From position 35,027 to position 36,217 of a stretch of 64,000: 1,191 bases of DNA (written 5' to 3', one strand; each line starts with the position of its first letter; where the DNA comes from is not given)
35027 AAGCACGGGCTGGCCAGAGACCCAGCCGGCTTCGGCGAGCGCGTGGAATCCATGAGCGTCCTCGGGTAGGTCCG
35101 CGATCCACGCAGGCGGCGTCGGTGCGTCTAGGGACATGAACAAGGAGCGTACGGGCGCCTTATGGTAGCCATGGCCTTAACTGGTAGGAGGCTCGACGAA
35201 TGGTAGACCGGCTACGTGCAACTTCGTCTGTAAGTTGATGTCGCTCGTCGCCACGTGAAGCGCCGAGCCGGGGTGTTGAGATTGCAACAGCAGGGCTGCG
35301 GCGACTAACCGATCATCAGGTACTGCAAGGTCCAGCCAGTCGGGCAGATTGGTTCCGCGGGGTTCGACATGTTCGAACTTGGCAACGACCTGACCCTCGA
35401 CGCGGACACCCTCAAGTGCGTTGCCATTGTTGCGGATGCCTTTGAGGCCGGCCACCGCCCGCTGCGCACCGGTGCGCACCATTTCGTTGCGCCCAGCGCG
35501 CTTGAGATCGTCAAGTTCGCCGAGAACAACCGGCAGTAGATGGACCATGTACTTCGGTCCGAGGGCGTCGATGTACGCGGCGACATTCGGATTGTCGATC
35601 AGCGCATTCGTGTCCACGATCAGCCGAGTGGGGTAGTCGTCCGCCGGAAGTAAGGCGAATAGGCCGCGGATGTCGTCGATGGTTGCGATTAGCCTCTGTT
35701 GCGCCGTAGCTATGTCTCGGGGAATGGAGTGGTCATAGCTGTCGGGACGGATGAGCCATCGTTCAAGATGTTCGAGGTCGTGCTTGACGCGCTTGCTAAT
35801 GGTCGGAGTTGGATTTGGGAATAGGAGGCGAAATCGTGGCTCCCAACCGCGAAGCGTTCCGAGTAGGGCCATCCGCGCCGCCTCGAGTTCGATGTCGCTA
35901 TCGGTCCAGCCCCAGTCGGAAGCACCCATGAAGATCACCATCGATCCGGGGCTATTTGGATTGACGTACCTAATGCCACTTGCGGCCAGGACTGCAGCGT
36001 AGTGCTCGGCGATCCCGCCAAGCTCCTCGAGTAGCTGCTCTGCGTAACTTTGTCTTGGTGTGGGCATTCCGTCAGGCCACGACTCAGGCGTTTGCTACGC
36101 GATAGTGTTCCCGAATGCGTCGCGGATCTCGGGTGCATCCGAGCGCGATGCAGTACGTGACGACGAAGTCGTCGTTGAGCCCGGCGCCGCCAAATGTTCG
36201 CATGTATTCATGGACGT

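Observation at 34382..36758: Uncharacterised three-gene operon centred on a PIN nuclease in the transposon cargo: candidate novel defence/conflict system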

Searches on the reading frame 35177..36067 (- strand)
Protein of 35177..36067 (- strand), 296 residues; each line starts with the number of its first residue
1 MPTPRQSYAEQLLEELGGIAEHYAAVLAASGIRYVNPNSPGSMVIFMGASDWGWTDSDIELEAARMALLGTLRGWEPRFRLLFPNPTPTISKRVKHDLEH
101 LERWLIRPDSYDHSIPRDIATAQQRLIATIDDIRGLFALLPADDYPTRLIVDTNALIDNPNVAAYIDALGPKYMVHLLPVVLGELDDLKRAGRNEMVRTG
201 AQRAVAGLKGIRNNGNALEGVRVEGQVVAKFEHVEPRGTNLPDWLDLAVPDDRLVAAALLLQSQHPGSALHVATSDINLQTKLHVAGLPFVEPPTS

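Call 3: search_protein_families(library=pfam, proteins=[window:35177-36067:-], max_evalue=1)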
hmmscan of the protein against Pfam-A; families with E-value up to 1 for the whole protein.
window:35177-36067:- (296 aa): 1 family
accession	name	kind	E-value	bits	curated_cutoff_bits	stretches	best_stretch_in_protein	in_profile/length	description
PF13638.12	PIN_4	-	9.7e-12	45.8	21.9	1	149-289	1-127/132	PIN domain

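Call 4: search_protein_families(library=padloc, proteins=[window:35177-36067:-], max_evalue=1)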
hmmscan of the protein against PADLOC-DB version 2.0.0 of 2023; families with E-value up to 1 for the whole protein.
window:35177-36067:- (296 aa): 0 families

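Call 5: search_protein_families(library=ncbifam, proteins=[window:35177-36067:-], max_evalue=1)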
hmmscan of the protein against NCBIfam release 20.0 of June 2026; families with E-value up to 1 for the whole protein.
window:35177-36067:- (296 aa): 1 family
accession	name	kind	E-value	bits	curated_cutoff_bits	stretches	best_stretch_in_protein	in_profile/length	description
NF009145.0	PRK12496.1-2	equivalog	0.16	11.6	223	1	231-291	61-119/167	hypothetical protein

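Call 8: find_homologous_proteins(query=window:35177-36067:-)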
Query window:35177-36067:- (296 aa): 430 proteins with E <= 0.001 among 8000 candidates; the best 120 are listed.
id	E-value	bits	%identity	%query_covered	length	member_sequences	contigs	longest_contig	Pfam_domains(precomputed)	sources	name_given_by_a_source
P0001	3.7e-195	665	100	100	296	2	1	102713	PF13638.13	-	-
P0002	2.3e-151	521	79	100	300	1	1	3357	PF13638.13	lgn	-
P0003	9.9e-148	509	79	97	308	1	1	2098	PF13638.13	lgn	-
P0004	4.1e-141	487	73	99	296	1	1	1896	PF13638.13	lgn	-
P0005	1.7e-138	479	73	99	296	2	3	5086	PF13638.13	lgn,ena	-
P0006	6.9e-136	470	70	100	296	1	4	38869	PF13638.13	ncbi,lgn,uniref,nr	ncbi:PIN domain-containing protein [Mycolicibacterium goodii]|uniref:PIN domain-containing protein n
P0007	3.4e-135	468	70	100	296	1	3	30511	PF13638.13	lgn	-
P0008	7.1e-120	418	66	99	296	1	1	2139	PF13638.13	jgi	jgi:PIN domain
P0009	1.0e-118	414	64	98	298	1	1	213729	PF13638.13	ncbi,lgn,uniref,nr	ncbi:PIN domain-containing protein [Mycobacterium colombiense]|uniref:PIN domain-containing protein 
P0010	1.0e-118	414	65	98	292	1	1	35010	PF13638.13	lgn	-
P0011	1.3e-118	414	65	97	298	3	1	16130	PF13638.13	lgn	-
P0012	2.8e-118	413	64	97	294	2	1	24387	PF13638.13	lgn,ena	-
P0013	1.2e-117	410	63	98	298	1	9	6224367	PF13638.13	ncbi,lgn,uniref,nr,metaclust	ncbi:hypothetical protein BN1232_02225 [Mycobacterium lentiflavum]|uniref:PIN domain-containing prot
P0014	2.3e-117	410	61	100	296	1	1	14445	PF13638.13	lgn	-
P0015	6.4e-117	408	63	98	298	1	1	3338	PF13638.13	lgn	-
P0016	9.4e-117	408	61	100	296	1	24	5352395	PF13638.13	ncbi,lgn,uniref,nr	ncbi:Predicted ATPase related to phosphate starvation-inducible protein PhoH [Mycobacteroides absces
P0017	4.2e-116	405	63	99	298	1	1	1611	PF13638.13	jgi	jgi:hypothetical protein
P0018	7.8e-116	405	64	98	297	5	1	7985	PF13638.13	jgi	jgi:rRNA-processing protein FCF1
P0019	1.0e-115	404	65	98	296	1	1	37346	PF13638.13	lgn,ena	-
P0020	1.6e-115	403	62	97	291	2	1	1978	PF13638.13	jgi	jgi:rRNA-processing protein FCF1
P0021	1.9e-115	403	65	98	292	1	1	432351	PF13638.13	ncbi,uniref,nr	ncbi:PIN domain-containing protein [Mycobacterium terramassiliense]|uniref:PIN domain-containing pro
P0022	4.2e-115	402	62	99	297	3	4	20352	PF13638.13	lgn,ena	-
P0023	3.5e-114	399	62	98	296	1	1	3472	PF13638.13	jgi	jgi:rRNA-processing protein FCF1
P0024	1.1e-113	397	64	98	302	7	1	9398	PF13638.13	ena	-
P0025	1.1e-113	397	64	97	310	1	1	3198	PF13638.13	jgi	jgi:hypothetical protein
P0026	2.3e-113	396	61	97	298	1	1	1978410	PF13638.13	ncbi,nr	ncbi:hypothetical protein MycrhDRAFT_1152 [Mycolicibacterium rhodesiae JS60]|nr:hypothetical protein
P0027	3.7e-113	396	60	100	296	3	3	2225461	PF13638.13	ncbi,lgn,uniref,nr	ncbi:PIN domain-containing protein [Mycobacteroides abscessus]|uniref:PIN domain-containing protein 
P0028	7.3e-113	395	62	100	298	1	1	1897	PF13638.13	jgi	jgi:rRNA-processing protein FCF1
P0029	1.9e-112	393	63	97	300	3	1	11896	PF13638.13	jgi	jgi:rRNA-processing protein FCF1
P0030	2.4e-112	393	62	98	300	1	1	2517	PF13638.13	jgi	jgi:rRNA-processing protein FCF1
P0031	4.3e-112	392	62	97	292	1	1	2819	PF13638.13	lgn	-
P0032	5.1e-112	392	64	98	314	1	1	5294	PF13638.13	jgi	jgi:rRNA-processing protein FCF1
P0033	2.5e-111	390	60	99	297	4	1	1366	PF13638.13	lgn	-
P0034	5.7e-111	389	62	99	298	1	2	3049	PF13638.13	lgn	-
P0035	1.5e-110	387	61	98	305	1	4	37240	PF13638.13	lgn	-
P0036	2.1e-110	387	58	100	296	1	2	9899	PF13638.13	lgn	-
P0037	4.3e-110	386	62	97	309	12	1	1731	PF13638.13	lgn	-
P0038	6.0e-110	385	61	99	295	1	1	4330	PF13638.13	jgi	jgi:hypothetical protein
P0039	7.0e-110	385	61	99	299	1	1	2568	PF13638.13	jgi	jgi:rRNA-processing protein FCF1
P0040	2.9e-109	383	60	99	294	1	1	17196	PF13638.13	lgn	-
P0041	7.0e-109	382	61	99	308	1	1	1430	PF13638.13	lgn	-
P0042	9.2e-109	381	60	96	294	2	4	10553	PF13638.13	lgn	-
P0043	2.2e-108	380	61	98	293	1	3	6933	PF13638.13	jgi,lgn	jgi:hypothetical protein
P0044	4.8e-108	379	60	97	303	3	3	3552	PF13638.13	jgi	jgi:rRNA-processing protein FCF1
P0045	5.4e-108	379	61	97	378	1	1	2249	PF13638.13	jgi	-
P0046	2.4e-107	377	61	98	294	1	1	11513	PF13638.13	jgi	jgi:rRNA-processing protein FCF1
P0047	3.0e-107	376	60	99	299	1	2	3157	PF13638.13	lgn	-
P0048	7.2e-107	375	61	98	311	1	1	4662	PF13638.13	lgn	-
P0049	2.0e-106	374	60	98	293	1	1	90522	PF13638.13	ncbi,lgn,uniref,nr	ncbi:PIN domain-containing protein [Mycobacterium sp. 852002-10029_SCH5224772]|uniref:PIN domain-con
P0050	1.6e-105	371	58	98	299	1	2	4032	PF13638.13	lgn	-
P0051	4.7e-105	369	59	98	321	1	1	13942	PF13638.13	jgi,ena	-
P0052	5.9e-105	369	60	98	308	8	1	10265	PF13638.13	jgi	jgi:rRNA-processing protein FCF1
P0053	5.9e-105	369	59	97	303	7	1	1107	PF13638.13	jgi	jgi:hypothetical protein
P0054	6.3e-105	369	59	97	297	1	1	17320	PF13638.13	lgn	-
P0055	1.0e-104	368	67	84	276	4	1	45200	PF13638.13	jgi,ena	jgi:hypothetical protein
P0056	1.2e-104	368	57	97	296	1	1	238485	PF13638.13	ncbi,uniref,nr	ncbi:PIN domain-containing protein [Streptomyces sp. H39-S7]|uniref:PIN domain-containing protein n=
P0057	4.4e-104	366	60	96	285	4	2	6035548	PF13638.13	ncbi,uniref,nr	ncbi:PIN domain-containing protein [Mycolicibacterium pallens]|uniref:PIN domain-containing protein 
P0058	4.6e-104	366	60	97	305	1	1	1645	PF13638.13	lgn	-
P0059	8.7e-104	365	59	97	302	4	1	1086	PF13638.13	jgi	jgi:PIN domain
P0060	9.4e-104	365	60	97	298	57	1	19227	PF13638.13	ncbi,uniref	ncbi:PIN domain-containing protein [Streptomyces tremellae]|uniref:PIN domain-containing protein n=1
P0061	1.1e-103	365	57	98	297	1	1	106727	PF13638.13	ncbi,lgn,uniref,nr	ncbi:PIN domain-containing protein [Streptomyces sp. T12]|uniref:PIN domain-containing protein n=1 T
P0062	1.1e-103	365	59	98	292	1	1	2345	PF13638.13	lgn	-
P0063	1.4e-103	364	59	98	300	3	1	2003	PF13638.13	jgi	-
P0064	2.3e-103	364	58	97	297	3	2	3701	PF13638.13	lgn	-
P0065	5.9e-103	362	58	97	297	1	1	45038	PF13638.13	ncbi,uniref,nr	ncbi:PIN domain-containing protein [Streptomyces griseoincarnatus]|uniref:PIN domain-containing prot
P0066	6.5e-103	362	59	97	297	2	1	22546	PF13638.13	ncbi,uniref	ncbi:PIN domain-containing protein [Kitasatospora sp. NPDC088351]|uniref:PIN domain-containing prote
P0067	1.0e-102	361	58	97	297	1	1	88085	PF13638.13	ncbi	ncbi:PIN domain-containing protein [Streptomyces griseoincarnatus]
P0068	1.1e-102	361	58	97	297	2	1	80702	PF13638.13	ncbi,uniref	ncbi:PIN domain-containing protein [Kitasatospora sp. NPDC001540]|uniref:PIN domain-containing prote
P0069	1.5e-102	361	58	99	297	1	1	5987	PF13638.13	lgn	-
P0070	2.7e-102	360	59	96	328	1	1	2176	PF13638.13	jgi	jgi:rRNA-processing protein FCF1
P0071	3.9e-102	360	58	97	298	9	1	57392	PF13638.13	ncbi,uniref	ncbi:PIN domain-containing protein [Streptomyces tendae]|uniref:PIN domain-containing protein n=1 Ta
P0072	7.5e-102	359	59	97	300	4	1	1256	PF13638.13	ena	-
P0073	1.1e-101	358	59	97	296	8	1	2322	PF13638.13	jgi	jgi:hypothetical protein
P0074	1.2e-101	358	57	98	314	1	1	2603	PF13638.13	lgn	-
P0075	4.0e-101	356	58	97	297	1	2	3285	PF13638.13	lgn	-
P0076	5.7e-101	356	58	97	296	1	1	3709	PF13638.13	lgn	-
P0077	7.9e-101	355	56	97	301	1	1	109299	PF13638.13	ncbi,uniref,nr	ncbi:PIN domain-containing protein [Streptomyces sp. RKAG293]|uniref:PIN domain-containing protein n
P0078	1.1e-100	355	59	98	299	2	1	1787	PF13638.13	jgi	jgi:hypothetical protein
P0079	1.3e-100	355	60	96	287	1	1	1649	PF13638.13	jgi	jgi:hypothetical protein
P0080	1.7e-100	354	58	97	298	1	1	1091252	PF13638.13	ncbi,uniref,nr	ncbi:hypothetical protein KIF24_05840 [Micromonospora sp. Llam7]|uniref:PIN domain-containing protei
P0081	2.7e-100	353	57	97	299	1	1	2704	PF13638.13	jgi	jgi:hypothetical protein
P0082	3.1e-100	353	58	99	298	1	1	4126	PF13638.13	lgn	-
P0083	3.3e-100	353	58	97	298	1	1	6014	PF13638.13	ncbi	-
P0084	3.3e-100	353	55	98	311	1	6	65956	PF13638.13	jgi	jgi:hypothetical protein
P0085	8.3e-100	352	58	97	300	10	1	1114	PF13638.13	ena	-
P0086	8.8e-100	352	57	97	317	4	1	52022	PF13638.13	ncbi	ncbi:PIN domain-containing protein [Streptomyces sp. NPDC004721]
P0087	9.1e-100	352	60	96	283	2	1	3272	PF13638.13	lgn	-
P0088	1.4e-99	351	59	97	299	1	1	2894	PF13638.13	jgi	jgi:hypothetical protein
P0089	2.0e-99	351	55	99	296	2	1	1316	PF13638.13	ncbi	-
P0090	2.2e-99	350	57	97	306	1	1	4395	PF13638.13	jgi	jgi:rRNA-processing protein FCF1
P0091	2.7e-99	350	58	98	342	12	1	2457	PF13638.13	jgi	jgi:rRNA-processing protein FCF1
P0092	4.3e-99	350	57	98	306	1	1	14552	PF13638.13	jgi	jgi:rRNA-processing protein FCF1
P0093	7.1e-99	349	57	97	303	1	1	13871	PF13638.13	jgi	jgi:hypothetical protein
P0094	9.0e-99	349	58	98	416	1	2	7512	PF13638.13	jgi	jgi:hypothetical protein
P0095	1.3e-98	348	57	97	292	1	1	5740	PF13638.13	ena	-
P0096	1.6e-98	348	57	99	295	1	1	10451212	PF13638.13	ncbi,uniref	ncbi:PIN domain-containing protein [Amycolatopsis sp. cg9]|uniref:PIN domain-containing protein n=1 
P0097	1.6e-98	348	58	98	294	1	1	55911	PF13638.13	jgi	jgi:PIN domain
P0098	1.7e-98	348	57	97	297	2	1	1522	PF13638.13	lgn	-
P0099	1.9e-98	347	58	98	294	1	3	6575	PF13638.13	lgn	-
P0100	2.0e-98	347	57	97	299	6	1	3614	PF13638.13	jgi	jgi:rRNA-processing protein FCF1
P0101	2.1e-98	347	57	98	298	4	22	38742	PF13638.13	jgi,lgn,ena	jgi:rRNA-processing protein FCF1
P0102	3.0e-98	347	57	99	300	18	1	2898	PF13638.13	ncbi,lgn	-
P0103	4.6e-98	346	57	97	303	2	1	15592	PF13638.13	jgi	jgi:rRNA-processing protein FCF1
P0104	4.6e-98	346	57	98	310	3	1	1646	PF13638.13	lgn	-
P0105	6.0e-98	346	58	97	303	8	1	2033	PF13638.13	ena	-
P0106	6.5e-98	346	60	92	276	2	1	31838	PF13638.13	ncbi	ncbi:hypothetical protein GCM10009577_86940 [Streptomyces javensis]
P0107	6.7e-98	346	57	98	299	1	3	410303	PF13638.13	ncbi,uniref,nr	ncbi:hypothetical protein HC028_16715 [Planosporangium flavigriseum]|uniref:PIN domain-containing pr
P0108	7.7e-98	345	57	97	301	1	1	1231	PF13638.13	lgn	-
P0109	7.7e-98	345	59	98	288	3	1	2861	PF13638.13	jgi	jgi:hypothetical protein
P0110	8.6e-98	345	56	97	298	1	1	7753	PF13638.13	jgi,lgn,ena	-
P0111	8.6e-98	345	57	99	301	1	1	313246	PF13638.13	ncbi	ncbi:PIN domain-containing protein [Flexivirga sp. B27]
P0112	1.0e-97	345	57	97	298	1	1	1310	PF13638.13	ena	-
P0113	1.2e-97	345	59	97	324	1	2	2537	PF13638.13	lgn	-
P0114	1.3e-97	345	57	98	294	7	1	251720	PF13638.13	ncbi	ncbi:PIN domain-containing protein [Nocardia gipuzkoensis]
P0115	1.6e-97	344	58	97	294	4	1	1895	PF13638.13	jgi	jgi:rRNA-processing protein FCF1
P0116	1.6e-97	344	58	98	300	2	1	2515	PF13638.13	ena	-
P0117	1.9e-97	344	59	96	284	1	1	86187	PF13638.13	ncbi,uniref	ncbi:PIN domain-containing protein [Amycolatopsis magusensis]|uniref:PIN domain-containing protein n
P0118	2.1e-97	344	56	97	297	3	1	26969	PF13638.13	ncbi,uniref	ncbi:PIN domain-containing protein [Streptosporangium subroseum]|uniref:PIN domain-containing protei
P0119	2.7e-97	344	58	97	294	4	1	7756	PF13638.13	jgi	jgi:PIN domain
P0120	2.8e-97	344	58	97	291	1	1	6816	PF13638.13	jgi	jgi:PIN domain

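Call 9: search_solved_structures(query=window:35177-36067:-, max_evalue=1, show_alignments=2)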
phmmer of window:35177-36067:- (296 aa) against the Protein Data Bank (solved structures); distinct sequences matched with E-value up to 1: 3.
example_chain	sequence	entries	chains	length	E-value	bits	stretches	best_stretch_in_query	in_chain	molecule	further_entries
4c1b_A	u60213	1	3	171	0.038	16.5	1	38-106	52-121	ORF1-ENCODED PROTEIN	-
1bhe_A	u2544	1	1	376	0.039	16.4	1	184-275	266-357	POLYGALACTURONASE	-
8a29_A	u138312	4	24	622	0.21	14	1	131-206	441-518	1-deoxy-D-xylulose-5-phosphate synthase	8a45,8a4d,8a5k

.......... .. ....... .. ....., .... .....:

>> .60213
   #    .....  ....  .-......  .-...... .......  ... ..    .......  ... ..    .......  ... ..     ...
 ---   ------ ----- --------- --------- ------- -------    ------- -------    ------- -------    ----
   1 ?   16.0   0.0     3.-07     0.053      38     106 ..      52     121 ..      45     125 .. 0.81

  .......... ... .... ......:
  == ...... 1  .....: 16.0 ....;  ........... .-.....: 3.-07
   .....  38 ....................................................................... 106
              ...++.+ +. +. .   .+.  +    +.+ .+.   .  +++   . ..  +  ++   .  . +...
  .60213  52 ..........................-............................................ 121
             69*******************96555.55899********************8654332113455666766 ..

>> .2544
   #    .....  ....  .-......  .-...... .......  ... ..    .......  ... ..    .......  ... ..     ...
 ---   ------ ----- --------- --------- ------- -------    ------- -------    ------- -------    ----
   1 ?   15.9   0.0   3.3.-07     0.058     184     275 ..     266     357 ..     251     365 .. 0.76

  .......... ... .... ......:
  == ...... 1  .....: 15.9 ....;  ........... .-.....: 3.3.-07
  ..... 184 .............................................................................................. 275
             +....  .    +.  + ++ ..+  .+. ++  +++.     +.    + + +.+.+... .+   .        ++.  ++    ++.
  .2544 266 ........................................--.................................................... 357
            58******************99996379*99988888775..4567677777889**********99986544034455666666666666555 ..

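Call 11: find_related_loci(query=A1, collection=genome_contigs, flank=6000)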
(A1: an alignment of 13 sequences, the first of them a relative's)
Query A1 (296 aa) in genome_contigs; peptide patterns used: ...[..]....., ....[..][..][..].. (x = any residue, [..] = any of these).
122 stretches matched a pattern; 86 encode a relative of the query (tblastn E <= 1e-3); the best 80 are kept; 80 distinct loci.
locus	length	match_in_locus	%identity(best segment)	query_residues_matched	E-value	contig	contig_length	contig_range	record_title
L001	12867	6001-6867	65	6-294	1e-120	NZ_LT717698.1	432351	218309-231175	Mycobacterium terramassiliense strain AB308, whole genome shotgun sequence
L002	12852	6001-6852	63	5-288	1e-117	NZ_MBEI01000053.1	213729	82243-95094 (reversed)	Mycobacterium colombiense strain NS-7390 contig_57, whole genome shotgun sequence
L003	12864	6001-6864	61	7-294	6e-117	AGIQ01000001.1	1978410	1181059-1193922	Mycolicibacterium rhodesiae JS60 ctg136, whole genome shotgun sequence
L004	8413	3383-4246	59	7-293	9e-111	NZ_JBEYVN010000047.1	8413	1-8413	Streptomyces sp. NPDC047046 NPDC047046_52_E10.ctg-0047, whole genome shotgun sequence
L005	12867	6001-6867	60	6-294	7e-111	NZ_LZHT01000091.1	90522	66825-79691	Mycobacterium sp. 852002-10029_SCH5224772 contig_59, whole genome shotgun sequence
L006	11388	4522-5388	60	4-294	8e-110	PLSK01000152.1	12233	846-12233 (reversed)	MAG: Mycobacterium sp. isolate bog_759 73.20120700_S1D.38_contig_9553, whole genome shotgun sequence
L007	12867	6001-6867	57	7-295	7e-110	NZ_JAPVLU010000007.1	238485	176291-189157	Streptomyces sp. H39-S7 NODE_7_length_238485_cov_12.396878, whole genome shotgun sequence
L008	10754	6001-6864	59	7-293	4e-109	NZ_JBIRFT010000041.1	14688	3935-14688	Streptomyces sp. NPDC018031 NPDC018031_256_F1.ctg-0041, whole genome shotgun sequence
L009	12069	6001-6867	60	7-293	7e-109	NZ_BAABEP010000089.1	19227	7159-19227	Streptomyces tremellae strain JCM 30846 sequence089, whole genome shotgun sequence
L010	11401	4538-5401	60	7-293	2e-108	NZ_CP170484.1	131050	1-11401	Kitasatospora purpeofusca strain ZZ-48 plasmid p-ZZ-48-A, complete sequence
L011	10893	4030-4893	59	7-293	4e-107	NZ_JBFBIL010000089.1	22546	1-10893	Kitasatospora sp. NPDC088351 NPDC088351_187_D5.ctg-0089, whole genome shotgun sequence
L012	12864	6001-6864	57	7-293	5e-106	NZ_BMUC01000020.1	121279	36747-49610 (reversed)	Streptomyces griseoflavus strain JCM 4479 sequence20, whole genome shotgun sequence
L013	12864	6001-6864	58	7-293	5e-104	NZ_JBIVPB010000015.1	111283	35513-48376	Streptomyces sp. NPDC093088 NPDC093088_174_F8.ctg-0015, whole genome shotgun sequence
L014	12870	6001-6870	57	4-293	5e-103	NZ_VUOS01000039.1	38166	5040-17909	Nocardia sp. CY41 Scaffold34_1, whole genome shotgun sequence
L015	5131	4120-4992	57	4-295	7e-103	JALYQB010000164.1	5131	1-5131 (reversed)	MAG: Actinomycetota bacterium isolate MDV bin52 SD1454-56_k127_1578251, whole genome shotgun sequence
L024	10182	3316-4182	56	7-293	5e-97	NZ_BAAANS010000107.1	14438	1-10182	Kitasatospora saccharophila strain JCM 14559 sequence107, whole genome shotgun sequence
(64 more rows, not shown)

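Call 20: find_encoding_contigs(protein=P0007, flank=8000, max_places=3)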
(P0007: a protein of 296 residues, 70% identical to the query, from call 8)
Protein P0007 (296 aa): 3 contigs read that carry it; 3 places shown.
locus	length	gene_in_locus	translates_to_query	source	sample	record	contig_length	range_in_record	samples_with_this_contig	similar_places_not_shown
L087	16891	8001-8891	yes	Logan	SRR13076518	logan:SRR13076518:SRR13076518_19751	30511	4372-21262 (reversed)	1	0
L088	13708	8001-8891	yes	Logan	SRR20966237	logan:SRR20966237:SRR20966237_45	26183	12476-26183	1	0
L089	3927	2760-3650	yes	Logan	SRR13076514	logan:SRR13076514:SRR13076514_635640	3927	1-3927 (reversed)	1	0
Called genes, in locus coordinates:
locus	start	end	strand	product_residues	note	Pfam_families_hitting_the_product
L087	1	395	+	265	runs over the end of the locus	PF00561:Abhydrolase_1, PF12146:Hydrolase_4, PF12697:Abhydrolase_6, PF03096:Ndr (weak)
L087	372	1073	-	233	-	PF01381:HTH_3, PF13560:HTH_31, PF17765:MLTR_LBD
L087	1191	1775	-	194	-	PF03167:UDG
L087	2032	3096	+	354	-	PF00150:Cellulase (weak)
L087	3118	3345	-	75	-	-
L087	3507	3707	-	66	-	-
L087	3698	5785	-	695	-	PF01935:DUF87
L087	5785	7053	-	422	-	PF13289:SIR2_2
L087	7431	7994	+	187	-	-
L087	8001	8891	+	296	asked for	PF13638:PIN_4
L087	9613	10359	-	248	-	PF01026:TatD_DNase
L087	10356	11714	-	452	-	-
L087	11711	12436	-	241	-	PF28083:QatB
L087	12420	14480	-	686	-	PF07693:KAP_NTPase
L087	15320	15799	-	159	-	PF22381:Staph_reg_Sar_Rot (faint), PF12802:MarR_2, PF01047:MarR, PF24034:DUF7343 (weak)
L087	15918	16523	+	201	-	-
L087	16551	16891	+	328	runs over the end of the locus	PF01370:Epimerase, PF05368:NmrA, PF13460:NAD_binding_10, PF16363:GDP_Man_Dehyd (faint)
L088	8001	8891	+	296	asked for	PF13638:PIN_4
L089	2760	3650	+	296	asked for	PF13638:PIN_4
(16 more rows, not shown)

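Call 21: find_encoding_contigs(protein=P0006, flank=8000, max_places=3)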
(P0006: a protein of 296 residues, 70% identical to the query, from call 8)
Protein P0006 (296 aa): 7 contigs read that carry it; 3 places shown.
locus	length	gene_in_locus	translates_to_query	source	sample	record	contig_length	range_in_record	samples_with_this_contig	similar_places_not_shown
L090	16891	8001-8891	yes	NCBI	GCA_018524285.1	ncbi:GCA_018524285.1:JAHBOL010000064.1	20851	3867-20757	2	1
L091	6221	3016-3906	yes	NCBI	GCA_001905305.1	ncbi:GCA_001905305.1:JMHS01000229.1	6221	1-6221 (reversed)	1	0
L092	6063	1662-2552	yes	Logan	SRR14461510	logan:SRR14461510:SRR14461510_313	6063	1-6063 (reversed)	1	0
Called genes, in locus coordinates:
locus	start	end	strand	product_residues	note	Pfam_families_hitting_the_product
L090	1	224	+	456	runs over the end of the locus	PF00877:NLPC_P60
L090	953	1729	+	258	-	PF12833:HTH_18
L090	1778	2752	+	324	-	PF04116:FA_hydroxylase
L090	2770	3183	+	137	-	PF01022:HTH_5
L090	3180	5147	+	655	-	PF00122:E1-E2_ATPase, PF00702:Hydrolase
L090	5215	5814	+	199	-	PF03596:Cad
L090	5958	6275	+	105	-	-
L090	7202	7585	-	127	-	-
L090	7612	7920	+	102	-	-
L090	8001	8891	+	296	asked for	PF13638:PIN_4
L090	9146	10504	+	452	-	PF18739:HEPN_Apea (faint)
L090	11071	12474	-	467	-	PF13701:DDE_Tnp_1_4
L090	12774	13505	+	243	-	-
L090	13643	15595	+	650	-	PF00665:rve (faint), PF09299:Mu-transpos_C (weak)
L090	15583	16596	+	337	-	PF05621:TniB, PF13401:AAA_22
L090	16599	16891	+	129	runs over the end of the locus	PF06527:TniQ (weak)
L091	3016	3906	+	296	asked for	PF13638:PIN_4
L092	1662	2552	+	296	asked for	PF13638:PIN_4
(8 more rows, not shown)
